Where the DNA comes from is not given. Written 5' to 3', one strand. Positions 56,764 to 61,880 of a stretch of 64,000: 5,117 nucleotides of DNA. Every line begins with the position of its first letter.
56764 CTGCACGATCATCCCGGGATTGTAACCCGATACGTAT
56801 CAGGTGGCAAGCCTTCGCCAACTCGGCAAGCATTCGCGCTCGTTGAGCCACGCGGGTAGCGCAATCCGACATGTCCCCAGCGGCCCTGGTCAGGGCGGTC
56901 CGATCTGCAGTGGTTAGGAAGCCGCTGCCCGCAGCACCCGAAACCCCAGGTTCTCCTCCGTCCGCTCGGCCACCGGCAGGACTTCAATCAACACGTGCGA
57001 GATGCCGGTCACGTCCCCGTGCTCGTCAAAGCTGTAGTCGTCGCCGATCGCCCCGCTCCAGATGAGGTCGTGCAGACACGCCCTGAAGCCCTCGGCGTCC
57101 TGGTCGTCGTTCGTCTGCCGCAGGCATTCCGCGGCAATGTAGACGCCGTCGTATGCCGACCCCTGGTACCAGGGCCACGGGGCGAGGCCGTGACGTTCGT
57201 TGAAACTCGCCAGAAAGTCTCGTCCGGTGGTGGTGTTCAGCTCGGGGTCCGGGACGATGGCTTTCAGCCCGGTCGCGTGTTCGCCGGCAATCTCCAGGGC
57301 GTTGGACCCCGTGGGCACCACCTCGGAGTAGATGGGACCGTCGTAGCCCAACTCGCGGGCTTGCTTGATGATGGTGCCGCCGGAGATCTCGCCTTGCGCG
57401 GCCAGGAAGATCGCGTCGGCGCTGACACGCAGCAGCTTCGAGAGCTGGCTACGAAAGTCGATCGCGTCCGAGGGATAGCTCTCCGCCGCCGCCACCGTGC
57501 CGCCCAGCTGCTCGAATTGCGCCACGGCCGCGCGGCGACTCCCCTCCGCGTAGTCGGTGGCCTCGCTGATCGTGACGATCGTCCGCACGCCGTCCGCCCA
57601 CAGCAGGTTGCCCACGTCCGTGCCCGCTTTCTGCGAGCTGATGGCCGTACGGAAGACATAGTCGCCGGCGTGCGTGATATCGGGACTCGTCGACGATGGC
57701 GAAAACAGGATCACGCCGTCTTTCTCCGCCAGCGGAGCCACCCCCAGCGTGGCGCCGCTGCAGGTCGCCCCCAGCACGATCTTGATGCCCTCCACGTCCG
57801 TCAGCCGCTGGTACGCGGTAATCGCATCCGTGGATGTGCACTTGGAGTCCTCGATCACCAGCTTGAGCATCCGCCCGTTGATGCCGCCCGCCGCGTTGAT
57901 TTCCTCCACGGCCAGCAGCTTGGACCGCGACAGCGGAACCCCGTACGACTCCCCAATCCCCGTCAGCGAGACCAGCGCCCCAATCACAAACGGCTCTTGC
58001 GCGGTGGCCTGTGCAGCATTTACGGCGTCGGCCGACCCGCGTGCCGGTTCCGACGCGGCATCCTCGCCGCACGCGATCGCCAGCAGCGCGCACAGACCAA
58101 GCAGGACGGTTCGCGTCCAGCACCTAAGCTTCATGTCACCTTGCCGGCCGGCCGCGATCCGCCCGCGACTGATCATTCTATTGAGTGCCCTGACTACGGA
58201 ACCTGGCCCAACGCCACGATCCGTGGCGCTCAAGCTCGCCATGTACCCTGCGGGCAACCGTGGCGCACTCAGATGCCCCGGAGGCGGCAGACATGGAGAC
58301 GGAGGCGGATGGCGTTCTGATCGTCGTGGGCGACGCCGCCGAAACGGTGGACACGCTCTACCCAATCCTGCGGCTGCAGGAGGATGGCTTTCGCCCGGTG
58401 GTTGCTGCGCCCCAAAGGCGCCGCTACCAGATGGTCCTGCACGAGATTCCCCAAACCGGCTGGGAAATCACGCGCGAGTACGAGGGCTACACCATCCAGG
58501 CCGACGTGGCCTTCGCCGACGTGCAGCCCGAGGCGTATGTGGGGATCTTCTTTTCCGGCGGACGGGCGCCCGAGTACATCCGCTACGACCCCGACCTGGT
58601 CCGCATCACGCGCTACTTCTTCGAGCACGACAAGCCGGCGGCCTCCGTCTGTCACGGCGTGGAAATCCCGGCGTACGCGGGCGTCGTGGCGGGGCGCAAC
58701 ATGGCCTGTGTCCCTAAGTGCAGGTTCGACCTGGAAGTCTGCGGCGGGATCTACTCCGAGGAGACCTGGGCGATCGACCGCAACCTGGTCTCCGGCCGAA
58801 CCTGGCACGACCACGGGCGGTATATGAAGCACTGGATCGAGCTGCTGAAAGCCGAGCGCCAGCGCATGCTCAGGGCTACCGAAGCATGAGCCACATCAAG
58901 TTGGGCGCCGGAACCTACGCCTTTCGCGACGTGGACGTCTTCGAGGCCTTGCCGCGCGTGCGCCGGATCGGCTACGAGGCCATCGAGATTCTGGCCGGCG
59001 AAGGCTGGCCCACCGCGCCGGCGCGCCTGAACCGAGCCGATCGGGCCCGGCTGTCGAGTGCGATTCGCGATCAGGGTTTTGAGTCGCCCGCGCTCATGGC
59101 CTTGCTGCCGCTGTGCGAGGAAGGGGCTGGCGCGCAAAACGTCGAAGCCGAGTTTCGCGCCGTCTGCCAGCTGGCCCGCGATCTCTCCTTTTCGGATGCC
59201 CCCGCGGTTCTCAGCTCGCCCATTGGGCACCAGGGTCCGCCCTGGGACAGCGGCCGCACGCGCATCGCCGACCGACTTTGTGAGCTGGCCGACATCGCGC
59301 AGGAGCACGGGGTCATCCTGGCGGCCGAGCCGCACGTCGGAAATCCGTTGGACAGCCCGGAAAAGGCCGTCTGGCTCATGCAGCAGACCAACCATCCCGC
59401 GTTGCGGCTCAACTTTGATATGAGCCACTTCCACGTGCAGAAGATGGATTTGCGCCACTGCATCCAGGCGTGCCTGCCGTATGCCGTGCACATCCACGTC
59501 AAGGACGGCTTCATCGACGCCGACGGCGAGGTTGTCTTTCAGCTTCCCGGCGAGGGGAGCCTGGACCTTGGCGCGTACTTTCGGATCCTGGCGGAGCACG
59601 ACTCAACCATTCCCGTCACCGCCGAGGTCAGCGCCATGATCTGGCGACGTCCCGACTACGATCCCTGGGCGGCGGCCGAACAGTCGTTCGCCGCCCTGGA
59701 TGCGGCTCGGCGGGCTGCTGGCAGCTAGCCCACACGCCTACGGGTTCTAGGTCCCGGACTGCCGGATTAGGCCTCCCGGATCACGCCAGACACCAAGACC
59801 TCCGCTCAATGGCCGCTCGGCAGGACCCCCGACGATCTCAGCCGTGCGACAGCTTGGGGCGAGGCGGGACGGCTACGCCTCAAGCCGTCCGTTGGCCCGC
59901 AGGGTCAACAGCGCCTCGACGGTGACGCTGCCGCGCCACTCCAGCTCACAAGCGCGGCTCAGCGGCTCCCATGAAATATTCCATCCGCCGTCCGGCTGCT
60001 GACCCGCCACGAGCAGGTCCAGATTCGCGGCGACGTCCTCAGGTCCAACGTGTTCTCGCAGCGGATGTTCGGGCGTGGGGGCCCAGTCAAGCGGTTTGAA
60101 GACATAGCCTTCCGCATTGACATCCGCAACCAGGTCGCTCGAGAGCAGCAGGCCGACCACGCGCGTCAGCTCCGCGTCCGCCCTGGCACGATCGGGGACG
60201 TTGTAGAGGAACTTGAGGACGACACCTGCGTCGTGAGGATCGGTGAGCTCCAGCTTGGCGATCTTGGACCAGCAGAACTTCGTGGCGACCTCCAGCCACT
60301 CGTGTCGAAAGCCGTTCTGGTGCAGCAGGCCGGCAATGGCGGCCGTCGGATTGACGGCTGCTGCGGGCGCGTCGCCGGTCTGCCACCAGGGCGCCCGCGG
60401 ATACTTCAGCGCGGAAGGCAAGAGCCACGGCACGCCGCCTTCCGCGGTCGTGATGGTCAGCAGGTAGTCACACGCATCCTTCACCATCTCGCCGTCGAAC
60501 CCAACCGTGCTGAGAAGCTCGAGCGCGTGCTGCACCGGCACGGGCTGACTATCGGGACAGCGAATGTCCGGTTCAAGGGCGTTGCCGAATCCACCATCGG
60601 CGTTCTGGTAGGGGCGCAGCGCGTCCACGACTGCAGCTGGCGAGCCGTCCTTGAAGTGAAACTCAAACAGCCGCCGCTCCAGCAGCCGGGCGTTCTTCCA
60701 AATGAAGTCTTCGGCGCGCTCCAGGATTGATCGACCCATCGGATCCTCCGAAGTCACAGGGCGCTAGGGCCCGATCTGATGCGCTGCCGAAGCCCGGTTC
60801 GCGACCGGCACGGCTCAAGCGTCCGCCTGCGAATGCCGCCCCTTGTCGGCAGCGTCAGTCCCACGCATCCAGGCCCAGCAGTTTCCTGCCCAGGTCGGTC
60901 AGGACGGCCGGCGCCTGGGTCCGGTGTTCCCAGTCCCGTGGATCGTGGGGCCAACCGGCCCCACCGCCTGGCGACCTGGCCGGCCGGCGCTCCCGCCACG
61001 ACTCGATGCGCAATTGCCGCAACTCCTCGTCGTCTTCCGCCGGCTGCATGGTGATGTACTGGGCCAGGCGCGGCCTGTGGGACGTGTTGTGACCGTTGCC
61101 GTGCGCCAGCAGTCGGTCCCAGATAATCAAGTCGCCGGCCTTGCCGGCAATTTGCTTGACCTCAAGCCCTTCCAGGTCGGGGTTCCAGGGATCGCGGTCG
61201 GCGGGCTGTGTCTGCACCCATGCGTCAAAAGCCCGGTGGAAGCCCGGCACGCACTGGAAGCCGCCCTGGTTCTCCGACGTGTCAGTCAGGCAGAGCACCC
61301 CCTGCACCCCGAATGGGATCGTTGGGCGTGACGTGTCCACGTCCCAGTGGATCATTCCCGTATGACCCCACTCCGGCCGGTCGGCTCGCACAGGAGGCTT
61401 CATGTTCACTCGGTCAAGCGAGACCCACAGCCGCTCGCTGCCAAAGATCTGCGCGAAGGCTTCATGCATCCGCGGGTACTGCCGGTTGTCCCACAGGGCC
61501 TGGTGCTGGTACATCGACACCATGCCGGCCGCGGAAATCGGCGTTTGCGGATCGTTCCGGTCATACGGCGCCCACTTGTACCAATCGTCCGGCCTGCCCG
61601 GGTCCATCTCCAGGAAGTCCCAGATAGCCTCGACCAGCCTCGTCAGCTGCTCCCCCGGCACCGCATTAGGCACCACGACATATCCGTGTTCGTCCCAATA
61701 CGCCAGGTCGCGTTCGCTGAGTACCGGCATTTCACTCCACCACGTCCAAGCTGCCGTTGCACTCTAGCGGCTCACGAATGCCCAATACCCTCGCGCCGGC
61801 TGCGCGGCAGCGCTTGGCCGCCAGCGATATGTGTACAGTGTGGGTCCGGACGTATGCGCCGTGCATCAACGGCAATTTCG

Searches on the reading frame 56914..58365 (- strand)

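Call 52: search_protein_families(library=pfam, proteins=[window:56914-58365:-], max_evalue=0.001)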
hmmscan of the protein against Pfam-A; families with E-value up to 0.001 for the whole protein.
window:56914-58365:- (483 aa): 3 families
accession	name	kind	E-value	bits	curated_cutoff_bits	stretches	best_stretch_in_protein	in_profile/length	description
PF13458.12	Peripla_BP_6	-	3.9e-53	181.8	31.7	1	127-450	3-327/343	Periplasmic binding protein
PF01094.35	ANF_receptor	-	9.6e-27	94.4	25.4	1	149-454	6-342/353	Receptor family ligand binding region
PF13433.12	Peripla_BP_5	-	2.7e-14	53.5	27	1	128-340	3-212/363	Periplasmic binding protein domain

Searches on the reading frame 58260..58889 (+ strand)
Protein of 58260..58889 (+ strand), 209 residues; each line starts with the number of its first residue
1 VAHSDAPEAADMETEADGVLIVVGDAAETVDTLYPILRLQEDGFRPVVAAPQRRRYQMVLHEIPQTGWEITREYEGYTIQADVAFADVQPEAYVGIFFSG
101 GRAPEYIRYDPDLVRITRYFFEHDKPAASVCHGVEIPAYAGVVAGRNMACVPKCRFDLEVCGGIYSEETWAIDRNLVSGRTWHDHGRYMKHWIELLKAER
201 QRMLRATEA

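Call 52: search_protein_families(library=pfam, proteins=[window:58260-58889:+], max_evalue=0.001)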
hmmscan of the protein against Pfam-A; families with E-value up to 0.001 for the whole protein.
window:58260-58889:+ (209 aa): 1 family
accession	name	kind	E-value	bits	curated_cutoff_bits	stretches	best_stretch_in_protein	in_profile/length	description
PF01965.30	DJ-1_PfpI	-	4.5e-28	98.6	26.6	1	19-194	3-164/165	DJ-1/PfpI family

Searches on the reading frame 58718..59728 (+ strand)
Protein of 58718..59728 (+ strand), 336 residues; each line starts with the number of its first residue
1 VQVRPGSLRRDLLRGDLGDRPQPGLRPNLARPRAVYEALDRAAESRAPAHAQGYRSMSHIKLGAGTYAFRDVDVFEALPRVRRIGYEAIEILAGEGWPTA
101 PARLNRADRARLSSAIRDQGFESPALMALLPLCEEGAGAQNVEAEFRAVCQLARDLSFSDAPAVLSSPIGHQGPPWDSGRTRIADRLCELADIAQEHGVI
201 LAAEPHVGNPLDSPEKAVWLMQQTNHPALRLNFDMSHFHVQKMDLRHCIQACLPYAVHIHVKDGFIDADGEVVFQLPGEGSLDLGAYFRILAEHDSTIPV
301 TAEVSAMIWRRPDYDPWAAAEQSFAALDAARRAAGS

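Call 52: search_protein_families(library=pfam, proteins=[window:58718-59728:+], max_evalue=0.001)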
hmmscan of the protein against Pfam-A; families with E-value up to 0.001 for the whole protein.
window:58718-59728:+ (336 aa): 1 family
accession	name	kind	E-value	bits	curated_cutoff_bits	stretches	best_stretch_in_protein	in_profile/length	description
PF01261.30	AP_endonuc_2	-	5.9e-26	92.1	31.1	1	80-315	3-234/249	Xylose isomerase-like TIM barrel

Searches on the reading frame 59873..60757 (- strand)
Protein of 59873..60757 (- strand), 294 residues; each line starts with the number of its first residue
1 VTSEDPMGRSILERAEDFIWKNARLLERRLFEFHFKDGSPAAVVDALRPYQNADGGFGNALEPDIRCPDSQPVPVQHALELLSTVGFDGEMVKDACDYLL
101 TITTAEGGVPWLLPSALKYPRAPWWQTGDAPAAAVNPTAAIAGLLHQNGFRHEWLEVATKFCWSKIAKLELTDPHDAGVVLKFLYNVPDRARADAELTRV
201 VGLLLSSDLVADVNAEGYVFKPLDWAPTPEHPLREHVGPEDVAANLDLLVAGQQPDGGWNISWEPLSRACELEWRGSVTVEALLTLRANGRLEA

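Call 52: search_protein_families(library=pfam, proteins=[window:59873-60757:-], max_evalue=0.001)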
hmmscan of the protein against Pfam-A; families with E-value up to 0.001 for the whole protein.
window:59873-60757:- (294 aa): 0 families

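Call 78: search_protein_families(library=pfam, proteins=[window:59873-60757:-], max_evalue=10)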
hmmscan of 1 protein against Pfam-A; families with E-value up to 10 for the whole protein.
window:59873-60757:- (294 aa): 0 families

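Call 79: search_solved_structures(query=window:59873-60757:-, max_evalue=1)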
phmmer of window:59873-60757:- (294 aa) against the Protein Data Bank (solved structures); distinct sequences matched with E-value up to 1: 0.

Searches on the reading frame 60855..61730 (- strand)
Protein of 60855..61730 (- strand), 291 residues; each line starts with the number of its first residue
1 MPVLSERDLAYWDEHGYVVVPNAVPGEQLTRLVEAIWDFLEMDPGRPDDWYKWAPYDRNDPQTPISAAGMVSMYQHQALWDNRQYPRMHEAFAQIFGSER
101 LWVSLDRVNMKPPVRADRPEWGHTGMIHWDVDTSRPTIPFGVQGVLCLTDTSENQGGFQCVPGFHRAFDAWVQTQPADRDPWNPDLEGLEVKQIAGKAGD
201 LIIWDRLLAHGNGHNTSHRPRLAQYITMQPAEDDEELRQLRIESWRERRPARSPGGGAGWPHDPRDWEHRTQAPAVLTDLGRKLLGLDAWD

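Call 15: find_encoding_contigs(protein=window:60855-61730:-, flank=10000, max_places=4)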
Protein window:60855-61730:- (291 aa): no gene with exactly this product is on record in the collection.
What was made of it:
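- Tried and rejected: Exact look-up of the PhyH neighbour found nothing on record (call 15), so the source genome is not in the collections.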

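Call 17: find_related_loci(query=window:60855-61730:-, collection=genome_contigs, flank=10000)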
Query window:60855-61730:- (291 aa) in genome_contigs; peptide patterns used: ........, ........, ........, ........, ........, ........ (x = any residue, [..] = any of these).
126 stretches matched a pattern; 98 encode a relative of the query (tblastn E <= 1e-3); the best 80 are kept; 79 distinct loci.
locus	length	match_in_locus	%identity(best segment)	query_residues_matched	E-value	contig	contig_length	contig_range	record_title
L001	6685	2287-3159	91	1-291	0e+0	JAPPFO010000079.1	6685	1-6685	MAG: Chloroflexota bacterium isolate RHO1_bin_32 NODE_12970_length_6685_cov_5.255204, whole genome shotgun sequence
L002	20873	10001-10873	90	1-291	7e-178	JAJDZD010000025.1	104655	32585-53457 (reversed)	MAG: Chloroflexota bacterium isolate jk18x40bins.16 k141_360062, whole genome shotgun sequence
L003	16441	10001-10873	88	1-291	2e-174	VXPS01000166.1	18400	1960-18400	MAG: Chloroflexi bacterium isolate SB0662_bin_61 NODE_2760_length_18400_cov_27.623222, whole genome shotgun sequence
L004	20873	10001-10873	87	1-291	8e-173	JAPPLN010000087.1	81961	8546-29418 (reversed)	MAG: Chloroflexota bacterium isolate RHO3_bin_23 NODE_695_length_81961_cov_31.476265, whole genome shotgun sequence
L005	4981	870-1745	87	1-291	3e-176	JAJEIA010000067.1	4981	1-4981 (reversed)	MAG: Dehalococcoidia bacterium isolate p16x63bins.3 k141_18935, whole genome shotgun sequence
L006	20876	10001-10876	87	1-291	4e-171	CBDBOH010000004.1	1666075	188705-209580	MAG: Chloroflexota bacterium isolate 6ed94c95-c701-4cc9-8e12-bdeb5c957f40 genome assembly, contig: contig_4, whole genom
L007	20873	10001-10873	87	1-291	3e-171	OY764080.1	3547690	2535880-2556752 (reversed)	MAG: Chloroflexota bacterium isolate a04a8705-9522-4335-bb9c-b9bb47e5c42e genome assembly, chromosome: 1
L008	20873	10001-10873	86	1-291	9e-170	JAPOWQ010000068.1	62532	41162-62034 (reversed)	MAG: Chloroflexota bacterium isolate COS2_bin_4 NODE_243_length_62532_cov_26.8161, whole genome shotgun sequence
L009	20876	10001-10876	85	1-291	1e-169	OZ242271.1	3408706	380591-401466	MAG: Chloroflexota bacterium isolate 28ccf5bf-4595-479e-bad6-f18457ce53ab genome assembly, chromosome: 1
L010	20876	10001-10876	85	1-291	1e-168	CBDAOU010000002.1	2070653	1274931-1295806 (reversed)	MAG: Chloroflexota bacterium isolate 1ab9ed6c-b116-4708-afc9-c8c3060f4704 genome assembly, contig: contig_2, whole genom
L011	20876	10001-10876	85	1-291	8e-169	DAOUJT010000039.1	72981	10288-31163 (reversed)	MAG TPA_asm: Chloroflexota bacterium isolate S34_278 k113_1421486, whole genome shotgun sequence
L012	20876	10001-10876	84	1-291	1e-168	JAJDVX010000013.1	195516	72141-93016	MAG: Chloroflexota bacterium isolate jk18x22bins.70 k141_168170, whole genome shotgun sequence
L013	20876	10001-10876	84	1-291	4e-167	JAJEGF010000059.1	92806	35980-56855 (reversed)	MAG: Chloroflexota bacterium isolate p16x44bins.42 k141_1728924, whole genome shotgun sequence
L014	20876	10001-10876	85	1-291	9e-167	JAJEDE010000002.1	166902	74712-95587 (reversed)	MAG: Chloroflexota bacterium isolate jk18xAbins.55 k141_821191, whole genome shotgun sequence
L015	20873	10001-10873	84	1-291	5e-166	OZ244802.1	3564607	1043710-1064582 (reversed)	MAG: Chloroflexota bacterium isolate 0351a3fc-03c6-4ac3-ab3a-8938ce3ed692 genome assembly, chromosome: 1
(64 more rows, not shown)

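Call 52: search_protein_families(library=pfam, proteins=[window:60855-61730:-], max_evalue=0.001)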
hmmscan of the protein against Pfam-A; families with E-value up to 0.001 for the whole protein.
window:60855-61730:- (291 aa): 1 family
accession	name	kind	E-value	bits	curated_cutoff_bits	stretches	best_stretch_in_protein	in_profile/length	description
PF05721.19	PhyH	-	2e-14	54.9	22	1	12-222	1-212/213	Phytanoyl-CoA dioxygenase (PhyH)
